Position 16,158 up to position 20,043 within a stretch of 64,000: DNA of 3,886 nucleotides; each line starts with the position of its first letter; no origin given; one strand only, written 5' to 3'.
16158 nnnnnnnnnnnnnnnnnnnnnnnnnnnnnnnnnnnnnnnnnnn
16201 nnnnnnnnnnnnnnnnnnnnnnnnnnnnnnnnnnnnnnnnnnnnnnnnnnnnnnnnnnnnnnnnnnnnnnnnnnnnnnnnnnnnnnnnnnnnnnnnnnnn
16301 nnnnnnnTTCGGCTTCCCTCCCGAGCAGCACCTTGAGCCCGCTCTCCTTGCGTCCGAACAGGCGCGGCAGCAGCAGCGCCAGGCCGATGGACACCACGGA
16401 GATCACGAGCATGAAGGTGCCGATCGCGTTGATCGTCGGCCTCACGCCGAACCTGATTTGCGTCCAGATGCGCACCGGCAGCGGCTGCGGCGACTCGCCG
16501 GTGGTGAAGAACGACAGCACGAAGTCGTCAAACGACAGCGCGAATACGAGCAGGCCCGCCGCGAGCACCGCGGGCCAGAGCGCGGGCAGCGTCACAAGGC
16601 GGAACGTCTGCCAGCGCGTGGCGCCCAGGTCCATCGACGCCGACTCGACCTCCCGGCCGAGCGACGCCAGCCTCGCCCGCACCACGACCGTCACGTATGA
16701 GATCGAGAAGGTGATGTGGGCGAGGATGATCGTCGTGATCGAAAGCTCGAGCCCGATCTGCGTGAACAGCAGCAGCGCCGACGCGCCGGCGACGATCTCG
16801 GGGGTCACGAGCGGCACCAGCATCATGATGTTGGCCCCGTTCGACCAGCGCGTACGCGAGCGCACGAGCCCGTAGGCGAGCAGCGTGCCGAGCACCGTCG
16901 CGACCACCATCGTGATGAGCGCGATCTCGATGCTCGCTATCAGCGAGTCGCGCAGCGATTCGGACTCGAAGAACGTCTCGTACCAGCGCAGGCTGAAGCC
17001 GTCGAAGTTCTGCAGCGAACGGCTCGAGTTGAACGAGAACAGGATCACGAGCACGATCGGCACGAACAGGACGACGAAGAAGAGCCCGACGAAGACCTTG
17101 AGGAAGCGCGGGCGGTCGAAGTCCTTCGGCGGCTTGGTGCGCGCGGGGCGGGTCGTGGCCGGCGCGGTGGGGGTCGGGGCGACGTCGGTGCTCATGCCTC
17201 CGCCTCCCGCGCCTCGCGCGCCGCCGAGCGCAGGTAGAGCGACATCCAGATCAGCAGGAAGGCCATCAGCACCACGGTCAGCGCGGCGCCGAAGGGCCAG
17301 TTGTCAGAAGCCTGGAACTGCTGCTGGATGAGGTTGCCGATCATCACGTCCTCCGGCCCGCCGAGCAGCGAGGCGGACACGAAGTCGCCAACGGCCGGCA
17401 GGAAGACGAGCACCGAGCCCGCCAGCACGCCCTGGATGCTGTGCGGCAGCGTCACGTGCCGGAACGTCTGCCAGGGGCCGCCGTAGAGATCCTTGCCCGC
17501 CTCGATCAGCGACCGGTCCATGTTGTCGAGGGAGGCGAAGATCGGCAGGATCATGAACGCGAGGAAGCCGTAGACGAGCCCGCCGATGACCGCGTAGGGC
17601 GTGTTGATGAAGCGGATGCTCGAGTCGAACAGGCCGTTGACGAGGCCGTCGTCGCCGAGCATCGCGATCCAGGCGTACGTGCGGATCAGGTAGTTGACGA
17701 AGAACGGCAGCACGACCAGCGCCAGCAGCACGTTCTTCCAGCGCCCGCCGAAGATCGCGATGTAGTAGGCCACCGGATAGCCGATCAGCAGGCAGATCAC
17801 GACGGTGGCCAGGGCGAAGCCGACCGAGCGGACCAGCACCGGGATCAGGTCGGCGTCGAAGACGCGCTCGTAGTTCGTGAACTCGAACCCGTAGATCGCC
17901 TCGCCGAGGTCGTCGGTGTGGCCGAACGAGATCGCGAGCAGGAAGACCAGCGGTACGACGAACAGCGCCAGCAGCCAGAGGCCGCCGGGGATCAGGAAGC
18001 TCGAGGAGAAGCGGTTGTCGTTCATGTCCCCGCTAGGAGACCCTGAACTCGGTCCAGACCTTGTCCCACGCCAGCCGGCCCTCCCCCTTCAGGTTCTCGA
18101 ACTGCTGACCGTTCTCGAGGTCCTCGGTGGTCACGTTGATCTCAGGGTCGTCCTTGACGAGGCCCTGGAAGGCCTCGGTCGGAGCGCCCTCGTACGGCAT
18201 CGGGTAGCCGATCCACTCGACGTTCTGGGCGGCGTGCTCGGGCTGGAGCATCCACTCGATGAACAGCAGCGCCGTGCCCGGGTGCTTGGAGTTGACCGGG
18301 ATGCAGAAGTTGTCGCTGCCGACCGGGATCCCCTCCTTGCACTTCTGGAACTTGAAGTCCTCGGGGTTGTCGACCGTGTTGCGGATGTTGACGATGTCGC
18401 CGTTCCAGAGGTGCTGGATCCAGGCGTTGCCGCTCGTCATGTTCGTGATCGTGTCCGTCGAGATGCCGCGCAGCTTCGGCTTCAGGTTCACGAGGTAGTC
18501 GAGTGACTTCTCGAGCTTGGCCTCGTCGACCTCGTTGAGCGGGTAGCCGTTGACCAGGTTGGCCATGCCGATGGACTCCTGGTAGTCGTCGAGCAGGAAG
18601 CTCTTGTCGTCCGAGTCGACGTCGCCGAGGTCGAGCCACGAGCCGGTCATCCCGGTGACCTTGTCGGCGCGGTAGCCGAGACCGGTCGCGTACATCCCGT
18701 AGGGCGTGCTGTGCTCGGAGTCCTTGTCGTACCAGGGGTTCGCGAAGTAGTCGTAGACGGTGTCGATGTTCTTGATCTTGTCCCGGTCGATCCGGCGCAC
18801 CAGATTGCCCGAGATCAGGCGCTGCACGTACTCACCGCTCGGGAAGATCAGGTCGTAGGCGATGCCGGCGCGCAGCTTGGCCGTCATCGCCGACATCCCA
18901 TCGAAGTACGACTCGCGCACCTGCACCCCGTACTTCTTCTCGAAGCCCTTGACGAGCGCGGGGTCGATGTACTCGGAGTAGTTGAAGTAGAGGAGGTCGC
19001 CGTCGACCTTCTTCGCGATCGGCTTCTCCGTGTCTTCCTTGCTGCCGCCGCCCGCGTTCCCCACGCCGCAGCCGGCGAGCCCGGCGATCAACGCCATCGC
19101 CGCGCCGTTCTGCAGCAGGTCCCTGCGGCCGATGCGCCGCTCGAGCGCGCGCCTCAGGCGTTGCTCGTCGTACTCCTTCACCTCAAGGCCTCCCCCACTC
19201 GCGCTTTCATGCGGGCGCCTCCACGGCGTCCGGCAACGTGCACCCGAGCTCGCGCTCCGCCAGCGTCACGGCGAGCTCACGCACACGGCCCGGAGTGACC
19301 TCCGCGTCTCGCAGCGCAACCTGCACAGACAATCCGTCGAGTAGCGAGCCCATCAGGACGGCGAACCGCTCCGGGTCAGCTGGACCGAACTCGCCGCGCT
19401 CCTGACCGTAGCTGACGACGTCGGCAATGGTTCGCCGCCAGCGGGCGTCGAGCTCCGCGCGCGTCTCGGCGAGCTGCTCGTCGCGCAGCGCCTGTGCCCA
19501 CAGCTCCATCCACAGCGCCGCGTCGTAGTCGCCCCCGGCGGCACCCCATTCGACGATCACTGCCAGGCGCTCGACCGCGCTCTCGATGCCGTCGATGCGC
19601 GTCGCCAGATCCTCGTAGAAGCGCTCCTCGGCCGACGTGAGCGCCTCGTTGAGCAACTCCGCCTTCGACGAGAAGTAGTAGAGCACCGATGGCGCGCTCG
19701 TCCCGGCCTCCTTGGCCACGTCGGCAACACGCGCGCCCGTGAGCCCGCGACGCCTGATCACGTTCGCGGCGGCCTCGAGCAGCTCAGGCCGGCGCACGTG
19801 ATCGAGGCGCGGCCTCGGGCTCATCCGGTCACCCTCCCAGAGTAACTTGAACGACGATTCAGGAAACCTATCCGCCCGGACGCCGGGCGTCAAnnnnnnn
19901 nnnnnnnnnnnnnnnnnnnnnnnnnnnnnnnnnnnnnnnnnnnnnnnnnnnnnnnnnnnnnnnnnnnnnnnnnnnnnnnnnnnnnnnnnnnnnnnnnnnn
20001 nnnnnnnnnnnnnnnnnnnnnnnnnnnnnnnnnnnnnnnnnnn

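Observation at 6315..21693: One ~24-30 bp promoter/operator module occurs three times and links three amine/acyl-CoA transcription units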

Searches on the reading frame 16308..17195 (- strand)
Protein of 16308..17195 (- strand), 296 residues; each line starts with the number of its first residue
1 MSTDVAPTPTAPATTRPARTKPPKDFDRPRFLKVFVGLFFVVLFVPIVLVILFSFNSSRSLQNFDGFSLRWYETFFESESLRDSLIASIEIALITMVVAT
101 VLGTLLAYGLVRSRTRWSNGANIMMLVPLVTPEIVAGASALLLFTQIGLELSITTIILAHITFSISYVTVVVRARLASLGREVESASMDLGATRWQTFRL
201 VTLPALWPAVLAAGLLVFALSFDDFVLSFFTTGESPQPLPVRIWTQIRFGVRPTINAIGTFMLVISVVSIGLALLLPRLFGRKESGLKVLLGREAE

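Call 13: search_protein_families(library=pfam, proteins=[window:16308-17195:-])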
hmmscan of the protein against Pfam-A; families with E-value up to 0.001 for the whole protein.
window:16308-17195:- (296 aa): 1 family
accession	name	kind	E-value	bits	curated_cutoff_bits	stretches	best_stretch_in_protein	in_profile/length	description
PF00528.27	BPD_transp_1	-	2.6e-13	50.5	26.4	1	100-276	2-174/184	Binding-protein-dependent transport system inner membrane component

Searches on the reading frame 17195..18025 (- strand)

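Call 13: search_protein_families(library=pfam, proteins=[window:17195-18025:-])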
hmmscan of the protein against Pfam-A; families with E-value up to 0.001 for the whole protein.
window:17195-18025:- (277 aa): 1 family
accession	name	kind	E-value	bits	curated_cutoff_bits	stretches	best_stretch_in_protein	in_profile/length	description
PF00528.27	BPD_transp_1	-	1.6e-15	57.7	26.4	1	82-266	1-177/184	Binding-protein-dependent transport system inner membrane component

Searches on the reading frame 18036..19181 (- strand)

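Call 13: search_protein_families(library=pfam, proteins=[window:18036-19181:-])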
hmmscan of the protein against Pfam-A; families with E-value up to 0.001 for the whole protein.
window:18036-19181:- (382 aa): 3 families
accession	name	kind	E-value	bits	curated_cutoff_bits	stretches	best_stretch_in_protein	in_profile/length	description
PF13416.11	SBP_bac_8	-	4.1e-26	92.8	27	1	75-348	1-277/279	Bacterial extracellular solute-binding protein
PF01547.30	SBP_bac_1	-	3.7e-10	40.7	26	1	74-317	11-306/307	Bacterial extracellular solute-binding protein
PF13343.11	SBP_bac_6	-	0.00051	20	24.6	1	115-340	17-227/245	Bacterial extracellular solute-binding protein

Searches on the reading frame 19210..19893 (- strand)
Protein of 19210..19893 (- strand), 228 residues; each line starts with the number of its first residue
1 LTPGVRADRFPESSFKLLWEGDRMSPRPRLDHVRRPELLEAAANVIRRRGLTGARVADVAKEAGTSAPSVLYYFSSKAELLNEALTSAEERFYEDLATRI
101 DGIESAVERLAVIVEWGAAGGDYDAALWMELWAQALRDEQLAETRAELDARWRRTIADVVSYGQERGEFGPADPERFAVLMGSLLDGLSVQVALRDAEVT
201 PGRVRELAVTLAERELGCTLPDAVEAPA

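Call 14: search_protein_families(library=pfam, proteins=[window:19210-19893:-])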
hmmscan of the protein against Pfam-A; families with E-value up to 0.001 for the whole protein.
window:19210-19893:- (228 aa): 4 families
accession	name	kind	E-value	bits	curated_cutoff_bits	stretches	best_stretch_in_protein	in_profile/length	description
PF13977.11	TetR_C_6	-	3.2e-20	72.9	27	1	124-216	22-114/115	BetI-type transcriptional repressor, C-terminal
PF00440.29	TetR_N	-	2.4e-13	50.1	24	1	38-84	1-47/47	Bacterial regulatory proteins, tetR family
PF16859.10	TetR_C_11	-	5.7e-05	23.9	32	1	124-208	27-110/113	Tetracyclin repressor-like, C-terminal domain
PF16925.10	TetR_C_13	-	0.0001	23.1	27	1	138-205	38-106/109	Tetracyclin repressor-like, C-terminal domain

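Call 23: search_protein_families(library=ncbifam, proteins=[window:19210-19893:-], max_evalue=0.00001)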
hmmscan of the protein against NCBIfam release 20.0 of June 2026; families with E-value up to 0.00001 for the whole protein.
window:19210-19893:- (228 aa): 10 families
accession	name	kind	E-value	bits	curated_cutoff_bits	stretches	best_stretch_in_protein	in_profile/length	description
TIGR03384.1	betaine_BetI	equivalog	2.7e-24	85.9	201.3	1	26-207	1-180/189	choline-binding transcriptional repressor BetI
NF001978.0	PRK00767.1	equivalog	4.4e-19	69.1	118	1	26-208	2-183/197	transcriptional regulator BetI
NF011572.0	PRK14996.1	equivalog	5.8e-11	42.6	144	1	34-173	9-146/192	TetR family transcriptional regulator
NF050111.1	TransRegSACE7040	equivalog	1.9e-10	41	250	1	34-116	2-84/186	SACE_7040 family transcriptional regulator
NF041196.1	ScbR_bind_reg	equivalog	2.3e-09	37.7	150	1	35-207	8-181/191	ScbR family autoregulator-binding transcription factor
TIGR03613.1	RutR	equivalog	4.6e-09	36.4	368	1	27-85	2-60/202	pyrimidine utilization regulatory protein R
NF053878.1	FATransRegFadRBac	equivalog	1e-08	35.2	200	1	37-172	7-143/190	fatty acid metabolism transcriptional regulator FadR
NF037937.1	septum_RefZ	equivalog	4.4e-07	30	180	1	37-102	3-68/195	forespore capture DNA-binding protein RefZ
NF053731.1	TransRegFasRMycb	equivalog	8.6e-07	28.9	330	1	32-99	10-77/199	HTH-type transcriptional activator FasR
NF040929.1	quorum_TF_HapR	equivalog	1.4e-06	28.2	350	1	26-117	7-99/200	LuxR/HapR/OpaR family quorum-sensing transcriptional regulator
